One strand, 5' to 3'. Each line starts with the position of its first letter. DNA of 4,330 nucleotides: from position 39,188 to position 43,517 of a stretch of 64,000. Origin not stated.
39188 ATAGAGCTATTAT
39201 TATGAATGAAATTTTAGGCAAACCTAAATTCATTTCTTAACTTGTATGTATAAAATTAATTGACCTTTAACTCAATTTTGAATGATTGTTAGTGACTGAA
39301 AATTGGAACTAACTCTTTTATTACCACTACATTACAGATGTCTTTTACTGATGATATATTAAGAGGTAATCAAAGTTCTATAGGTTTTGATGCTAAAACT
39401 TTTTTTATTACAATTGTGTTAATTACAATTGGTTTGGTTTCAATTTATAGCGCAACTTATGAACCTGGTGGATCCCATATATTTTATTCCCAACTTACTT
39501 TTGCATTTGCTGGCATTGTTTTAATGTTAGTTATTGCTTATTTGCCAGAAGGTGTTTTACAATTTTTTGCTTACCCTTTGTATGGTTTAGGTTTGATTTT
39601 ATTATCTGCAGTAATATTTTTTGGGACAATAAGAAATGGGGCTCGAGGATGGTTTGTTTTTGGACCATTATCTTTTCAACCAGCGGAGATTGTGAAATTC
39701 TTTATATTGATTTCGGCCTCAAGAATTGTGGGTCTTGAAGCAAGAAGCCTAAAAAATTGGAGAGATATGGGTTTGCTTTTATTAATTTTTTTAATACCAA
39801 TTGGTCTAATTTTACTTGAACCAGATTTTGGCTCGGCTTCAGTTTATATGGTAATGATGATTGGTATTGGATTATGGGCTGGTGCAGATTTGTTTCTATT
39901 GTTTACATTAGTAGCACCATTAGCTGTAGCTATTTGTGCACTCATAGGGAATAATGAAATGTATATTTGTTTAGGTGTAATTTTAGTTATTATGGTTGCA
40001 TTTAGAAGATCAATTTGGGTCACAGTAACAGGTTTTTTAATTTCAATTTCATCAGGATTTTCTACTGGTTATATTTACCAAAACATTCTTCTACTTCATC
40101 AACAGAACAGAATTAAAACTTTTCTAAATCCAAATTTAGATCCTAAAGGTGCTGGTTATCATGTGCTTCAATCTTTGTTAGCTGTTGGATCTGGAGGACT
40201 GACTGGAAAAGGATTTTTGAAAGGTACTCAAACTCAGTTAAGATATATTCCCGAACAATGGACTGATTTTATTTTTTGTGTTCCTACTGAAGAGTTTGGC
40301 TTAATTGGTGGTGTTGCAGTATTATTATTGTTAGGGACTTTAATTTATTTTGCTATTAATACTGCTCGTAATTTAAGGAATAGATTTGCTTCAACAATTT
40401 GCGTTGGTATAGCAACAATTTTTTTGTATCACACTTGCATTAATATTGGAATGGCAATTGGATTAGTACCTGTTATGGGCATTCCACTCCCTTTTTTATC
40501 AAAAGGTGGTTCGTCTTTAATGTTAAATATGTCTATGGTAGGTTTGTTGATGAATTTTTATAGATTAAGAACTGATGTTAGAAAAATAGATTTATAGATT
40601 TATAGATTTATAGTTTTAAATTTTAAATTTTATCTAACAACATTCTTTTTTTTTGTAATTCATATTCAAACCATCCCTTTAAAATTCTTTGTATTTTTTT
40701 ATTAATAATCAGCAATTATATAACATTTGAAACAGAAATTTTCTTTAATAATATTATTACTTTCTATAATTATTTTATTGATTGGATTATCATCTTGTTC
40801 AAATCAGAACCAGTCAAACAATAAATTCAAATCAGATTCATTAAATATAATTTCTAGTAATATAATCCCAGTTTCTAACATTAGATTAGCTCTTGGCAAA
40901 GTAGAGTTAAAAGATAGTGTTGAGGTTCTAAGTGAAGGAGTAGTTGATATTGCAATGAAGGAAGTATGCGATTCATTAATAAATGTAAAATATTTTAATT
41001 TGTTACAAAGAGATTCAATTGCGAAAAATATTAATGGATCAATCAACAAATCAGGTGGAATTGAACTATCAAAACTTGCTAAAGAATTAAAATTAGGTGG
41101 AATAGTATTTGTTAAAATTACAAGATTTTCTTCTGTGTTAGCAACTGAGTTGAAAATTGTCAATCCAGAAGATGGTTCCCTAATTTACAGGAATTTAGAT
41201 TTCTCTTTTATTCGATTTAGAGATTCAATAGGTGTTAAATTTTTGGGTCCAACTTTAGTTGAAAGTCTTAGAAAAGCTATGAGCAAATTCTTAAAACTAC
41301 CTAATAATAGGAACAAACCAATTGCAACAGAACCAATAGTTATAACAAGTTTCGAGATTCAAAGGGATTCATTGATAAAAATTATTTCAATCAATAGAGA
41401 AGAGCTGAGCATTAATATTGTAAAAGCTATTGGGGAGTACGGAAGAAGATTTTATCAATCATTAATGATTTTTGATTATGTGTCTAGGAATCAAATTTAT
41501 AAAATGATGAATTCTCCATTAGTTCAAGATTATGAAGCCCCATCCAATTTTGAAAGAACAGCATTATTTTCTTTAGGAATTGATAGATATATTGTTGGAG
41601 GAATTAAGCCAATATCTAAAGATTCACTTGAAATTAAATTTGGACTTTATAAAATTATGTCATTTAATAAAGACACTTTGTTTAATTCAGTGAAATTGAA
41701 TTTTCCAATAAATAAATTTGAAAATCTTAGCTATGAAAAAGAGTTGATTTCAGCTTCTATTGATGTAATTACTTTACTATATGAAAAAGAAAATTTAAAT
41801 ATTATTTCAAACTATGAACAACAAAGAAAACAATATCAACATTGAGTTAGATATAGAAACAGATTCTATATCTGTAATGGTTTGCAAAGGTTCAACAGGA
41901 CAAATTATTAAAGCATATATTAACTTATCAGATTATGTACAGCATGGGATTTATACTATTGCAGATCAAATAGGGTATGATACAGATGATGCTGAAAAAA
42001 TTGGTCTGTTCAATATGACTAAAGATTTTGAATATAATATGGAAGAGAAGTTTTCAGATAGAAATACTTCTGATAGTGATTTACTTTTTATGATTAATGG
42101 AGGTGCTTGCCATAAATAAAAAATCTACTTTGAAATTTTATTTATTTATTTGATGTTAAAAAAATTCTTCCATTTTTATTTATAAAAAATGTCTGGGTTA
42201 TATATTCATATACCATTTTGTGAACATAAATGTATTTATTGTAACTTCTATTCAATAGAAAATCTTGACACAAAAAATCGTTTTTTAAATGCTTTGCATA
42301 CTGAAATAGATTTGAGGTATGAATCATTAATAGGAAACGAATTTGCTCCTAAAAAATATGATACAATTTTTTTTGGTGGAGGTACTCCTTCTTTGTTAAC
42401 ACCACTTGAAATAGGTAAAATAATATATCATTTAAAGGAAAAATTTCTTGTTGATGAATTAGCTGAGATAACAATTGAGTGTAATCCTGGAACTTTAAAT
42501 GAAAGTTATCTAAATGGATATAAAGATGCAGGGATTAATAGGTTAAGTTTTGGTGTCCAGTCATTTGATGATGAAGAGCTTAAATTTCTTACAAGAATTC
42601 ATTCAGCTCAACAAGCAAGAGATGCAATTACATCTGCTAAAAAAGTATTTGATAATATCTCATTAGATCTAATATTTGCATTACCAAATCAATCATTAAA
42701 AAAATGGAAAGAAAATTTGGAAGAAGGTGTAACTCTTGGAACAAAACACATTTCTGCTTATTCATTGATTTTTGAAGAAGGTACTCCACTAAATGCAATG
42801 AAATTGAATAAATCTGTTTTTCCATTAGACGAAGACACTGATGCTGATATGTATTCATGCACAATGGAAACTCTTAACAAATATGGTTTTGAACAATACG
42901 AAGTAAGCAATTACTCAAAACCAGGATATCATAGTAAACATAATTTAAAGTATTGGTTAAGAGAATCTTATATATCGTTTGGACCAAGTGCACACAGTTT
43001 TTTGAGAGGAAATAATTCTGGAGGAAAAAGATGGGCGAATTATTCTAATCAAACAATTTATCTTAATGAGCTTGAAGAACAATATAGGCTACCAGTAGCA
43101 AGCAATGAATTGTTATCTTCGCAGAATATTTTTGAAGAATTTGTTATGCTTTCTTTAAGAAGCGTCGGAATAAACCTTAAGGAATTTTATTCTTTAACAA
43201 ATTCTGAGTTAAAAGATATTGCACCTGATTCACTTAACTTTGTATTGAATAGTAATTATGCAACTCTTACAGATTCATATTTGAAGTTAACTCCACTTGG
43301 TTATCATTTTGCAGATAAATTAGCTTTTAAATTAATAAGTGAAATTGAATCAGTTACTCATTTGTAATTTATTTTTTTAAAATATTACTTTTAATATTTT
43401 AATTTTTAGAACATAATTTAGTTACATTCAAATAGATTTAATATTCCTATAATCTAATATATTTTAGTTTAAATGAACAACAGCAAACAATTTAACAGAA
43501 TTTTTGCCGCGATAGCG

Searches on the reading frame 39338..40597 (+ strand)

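Call 85: search_protein_families(library=pfam, proteins=[window:39338-40597:+], max_evalue=0.00001)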
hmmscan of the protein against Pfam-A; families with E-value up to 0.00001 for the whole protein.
window:39338-40597:+ (419 aa): 1 family
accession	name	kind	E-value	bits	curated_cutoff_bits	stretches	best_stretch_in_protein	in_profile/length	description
PF01098.24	FTSW_RODA_SPOVE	-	6.2e-83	279.2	26.4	2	211-409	160-352/356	Cell cycle protein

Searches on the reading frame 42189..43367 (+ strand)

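Call 85: search_protein_families(library=pfam, proteins=[window:42189-43367:+], max_evalue=0.00001)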
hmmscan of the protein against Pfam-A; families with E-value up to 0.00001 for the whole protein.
window:42189-43367:+ (392 aa): 1 family
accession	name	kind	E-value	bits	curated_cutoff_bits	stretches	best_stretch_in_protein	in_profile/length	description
PF04055.27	Radical_SAM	-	2.9e-25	89.8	29.5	1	5-177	1-163/166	Radical SAM superfamily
